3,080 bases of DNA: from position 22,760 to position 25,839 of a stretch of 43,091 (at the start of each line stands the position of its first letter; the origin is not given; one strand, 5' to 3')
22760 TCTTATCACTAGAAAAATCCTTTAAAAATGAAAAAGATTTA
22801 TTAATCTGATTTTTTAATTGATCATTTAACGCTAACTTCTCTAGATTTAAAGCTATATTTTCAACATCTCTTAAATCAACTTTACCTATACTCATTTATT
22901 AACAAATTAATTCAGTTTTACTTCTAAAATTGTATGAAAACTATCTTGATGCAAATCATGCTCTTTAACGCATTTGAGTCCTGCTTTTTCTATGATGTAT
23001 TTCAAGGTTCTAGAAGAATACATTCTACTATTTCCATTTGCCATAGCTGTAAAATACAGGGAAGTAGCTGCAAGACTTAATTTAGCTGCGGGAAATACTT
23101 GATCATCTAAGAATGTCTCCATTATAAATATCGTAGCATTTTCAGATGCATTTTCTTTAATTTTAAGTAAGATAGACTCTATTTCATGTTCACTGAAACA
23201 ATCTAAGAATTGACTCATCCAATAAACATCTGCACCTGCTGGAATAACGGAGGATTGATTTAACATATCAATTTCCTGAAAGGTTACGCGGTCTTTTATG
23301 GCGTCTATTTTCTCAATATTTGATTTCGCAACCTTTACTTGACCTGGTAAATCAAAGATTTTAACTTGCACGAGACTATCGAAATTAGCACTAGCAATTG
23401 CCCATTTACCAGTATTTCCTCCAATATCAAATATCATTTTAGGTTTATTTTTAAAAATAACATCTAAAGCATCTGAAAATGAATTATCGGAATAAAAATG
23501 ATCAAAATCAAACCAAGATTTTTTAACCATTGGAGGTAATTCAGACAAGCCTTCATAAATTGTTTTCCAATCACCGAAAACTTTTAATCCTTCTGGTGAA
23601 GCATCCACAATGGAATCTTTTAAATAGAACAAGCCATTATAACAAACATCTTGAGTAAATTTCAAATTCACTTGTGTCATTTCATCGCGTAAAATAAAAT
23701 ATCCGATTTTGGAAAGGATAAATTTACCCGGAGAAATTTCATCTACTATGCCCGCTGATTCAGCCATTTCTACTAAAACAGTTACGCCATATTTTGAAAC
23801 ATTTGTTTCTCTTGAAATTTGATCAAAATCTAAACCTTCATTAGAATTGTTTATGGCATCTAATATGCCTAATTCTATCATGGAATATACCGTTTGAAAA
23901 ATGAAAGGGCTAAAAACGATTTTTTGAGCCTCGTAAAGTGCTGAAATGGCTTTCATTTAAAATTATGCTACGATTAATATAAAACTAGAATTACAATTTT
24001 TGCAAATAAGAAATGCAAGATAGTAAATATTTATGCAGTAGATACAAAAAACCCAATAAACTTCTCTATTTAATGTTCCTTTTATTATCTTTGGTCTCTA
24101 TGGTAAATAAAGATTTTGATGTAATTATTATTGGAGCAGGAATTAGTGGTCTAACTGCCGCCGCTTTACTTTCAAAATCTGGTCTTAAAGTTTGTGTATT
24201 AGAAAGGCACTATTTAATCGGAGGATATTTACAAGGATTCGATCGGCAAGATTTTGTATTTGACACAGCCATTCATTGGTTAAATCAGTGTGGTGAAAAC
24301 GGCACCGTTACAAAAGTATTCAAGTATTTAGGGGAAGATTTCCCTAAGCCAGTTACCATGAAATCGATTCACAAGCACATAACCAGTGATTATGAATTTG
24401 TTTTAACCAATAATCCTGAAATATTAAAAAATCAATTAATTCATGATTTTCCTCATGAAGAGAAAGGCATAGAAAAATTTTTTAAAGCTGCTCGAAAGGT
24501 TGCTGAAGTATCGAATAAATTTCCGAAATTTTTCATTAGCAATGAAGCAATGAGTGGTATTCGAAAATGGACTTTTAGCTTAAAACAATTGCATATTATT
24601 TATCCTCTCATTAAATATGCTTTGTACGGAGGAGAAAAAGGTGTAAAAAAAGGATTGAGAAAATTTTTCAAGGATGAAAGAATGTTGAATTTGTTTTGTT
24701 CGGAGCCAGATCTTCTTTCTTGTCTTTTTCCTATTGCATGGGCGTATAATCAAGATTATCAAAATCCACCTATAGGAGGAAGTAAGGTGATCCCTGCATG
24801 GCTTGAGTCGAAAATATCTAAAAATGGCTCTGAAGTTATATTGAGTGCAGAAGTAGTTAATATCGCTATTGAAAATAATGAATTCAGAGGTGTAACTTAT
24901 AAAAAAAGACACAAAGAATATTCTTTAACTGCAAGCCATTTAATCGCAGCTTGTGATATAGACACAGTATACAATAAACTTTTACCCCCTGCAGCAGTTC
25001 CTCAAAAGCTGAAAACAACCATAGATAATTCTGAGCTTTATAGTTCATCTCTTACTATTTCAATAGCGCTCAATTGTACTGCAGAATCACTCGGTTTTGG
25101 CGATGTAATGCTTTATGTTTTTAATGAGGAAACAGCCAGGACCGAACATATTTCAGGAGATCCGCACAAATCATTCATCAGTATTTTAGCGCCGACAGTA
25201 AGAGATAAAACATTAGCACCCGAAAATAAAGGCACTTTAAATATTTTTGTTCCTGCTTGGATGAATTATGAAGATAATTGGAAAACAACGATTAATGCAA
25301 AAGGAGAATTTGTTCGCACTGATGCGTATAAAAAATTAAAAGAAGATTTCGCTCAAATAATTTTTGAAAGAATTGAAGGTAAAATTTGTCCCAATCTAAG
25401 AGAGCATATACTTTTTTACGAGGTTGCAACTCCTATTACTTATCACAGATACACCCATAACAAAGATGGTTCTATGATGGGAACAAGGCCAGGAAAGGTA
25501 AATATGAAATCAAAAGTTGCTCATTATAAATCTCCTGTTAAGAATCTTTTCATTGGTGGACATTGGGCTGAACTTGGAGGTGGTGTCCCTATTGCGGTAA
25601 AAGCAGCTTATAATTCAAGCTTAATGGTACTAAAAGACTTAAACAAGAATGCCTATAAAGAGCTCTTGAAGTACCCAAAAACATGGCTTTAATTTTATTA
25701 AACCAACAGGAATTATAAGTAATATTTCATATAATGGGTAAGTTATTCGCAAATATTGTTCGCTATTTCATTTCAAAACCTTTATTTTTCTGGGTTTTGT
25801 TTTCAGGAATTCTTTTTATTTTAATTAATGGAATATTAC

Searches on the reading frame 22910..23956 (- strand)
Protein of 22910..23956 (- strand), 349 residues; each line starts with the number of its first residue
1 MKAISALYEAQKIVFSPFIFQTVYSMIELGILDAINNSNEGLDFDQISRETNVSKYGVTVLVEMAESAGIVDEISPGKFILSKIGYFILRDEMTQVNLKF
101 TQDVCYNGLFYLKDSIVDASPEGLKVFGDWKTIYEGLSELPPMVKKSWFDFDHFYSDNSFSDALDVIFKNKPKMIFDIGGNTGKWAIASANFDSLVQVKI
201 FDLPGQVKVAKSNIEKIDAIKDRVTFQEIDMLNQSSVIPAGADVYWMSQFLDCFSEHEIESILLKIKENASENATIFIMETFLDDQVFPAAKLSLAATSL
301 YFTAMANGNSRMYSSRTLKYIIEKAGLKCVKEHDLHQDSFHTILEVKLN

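Call 6: search_protein_families(library=ncbifam, proteins=[window:22910-23956:-], max_evalue=0.00001)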
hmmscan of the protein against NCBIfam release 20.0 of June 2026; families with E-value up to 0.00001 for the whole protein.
window:22910-23956:- (349 aa): 1 family
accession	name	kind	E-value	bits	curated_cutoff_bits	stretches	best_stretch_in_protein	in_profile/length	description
NF053543.1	FlxJ_fam_MTase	equivalog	6e-131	436.5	560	1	3-347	10-351/352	FlxJ family methyltransferase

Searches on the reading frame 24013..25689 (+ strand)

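Call 6: search_protein_families(library=ncbifam, proteins=[window:24013-25689:+], max_evalue=0.00001)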
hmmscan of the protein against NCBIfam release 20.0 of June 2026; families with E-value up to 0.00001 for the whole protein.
window:24013-25689:+ (559 aa): 30 families (the best 25 are shown)
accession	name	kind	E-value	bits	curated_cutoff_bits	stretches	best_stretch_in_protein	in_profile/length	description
TIGR02730.1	carot_isom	equivalog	1.2e-36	126.6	586.9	1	35-525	1-474/493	carotenoid isomerase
TIGR02734.1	crtI_fam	subfamily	2.4e-30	105.7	238.1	1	37-547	1-496/504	phytoene desaturase family protein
TIGR02733.1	desat_CrtD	equivalog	6.5e-27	94.3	549.7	2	36-113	3-80/492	C-3',4' desaturase CrtD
NF058655.1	CrtID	equivalog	1.1e-21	77.3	640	2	37-89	1-53/478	bifunctional phytoene desaturase/3,4-desaturase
NF045637.1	carotdesatCrtDProt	equivalog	8.6e-16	57.5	580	1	37-541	1-484/485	1-hydroxycarotenoid 3,4-desaturase CrtD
NF042421.1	hydcarot_desat_CrtD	equivalog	4.1e-15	55.2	500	1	37-533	4-477/487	1-hydroxycarotenoid 3,4-desaturase CrtD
NF045689.1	BCarotKetCrtO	equivalog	8.5e-15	54.3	1000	1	253-525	238-523/563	beta-carotene ketolase CrtO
NF005548.0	PRK07208.1-4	equivalog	1.2e-12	47.2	389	1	36-88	5-57/488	hypothetical protein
TIGR00292.1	TIGR00292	equivalog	2.4e-10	40.1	148.3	1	35-72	22-59/254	sulfide-dependent adenosine diphosphate thiazole synthase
NF005560.0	PRK07233.1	equivalog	2.5e-10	39.8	252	1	37-88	3-54/435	hypothetical protein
TIGR03467.1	HpnE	equivalog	4.3e-10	39.5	283.05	1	37-90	1-56/430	hydroxysqualene dehydroxylase HpnE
TIGR02032.1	GG-red-SF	subfamily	3.2e-09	36.9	158.8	1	35-70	1-36/297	geranylgeranyl reductase family protein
NF005545.0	PRK07208.1-1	equivalog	1.4e-08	33.6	451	1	32-89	5-63/504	hypothetical protein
NF053717.1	VnlPnlRedVprA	equivalog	1.5e-08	33.9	600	0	32-71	4-43/481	vinyl phenol reductase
NF006130.0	PRK08274.1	equivalog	1.3e-07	30.9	369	0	32-65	3-36/467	FAD-dependent tricarballylate dehydrogenase TcuA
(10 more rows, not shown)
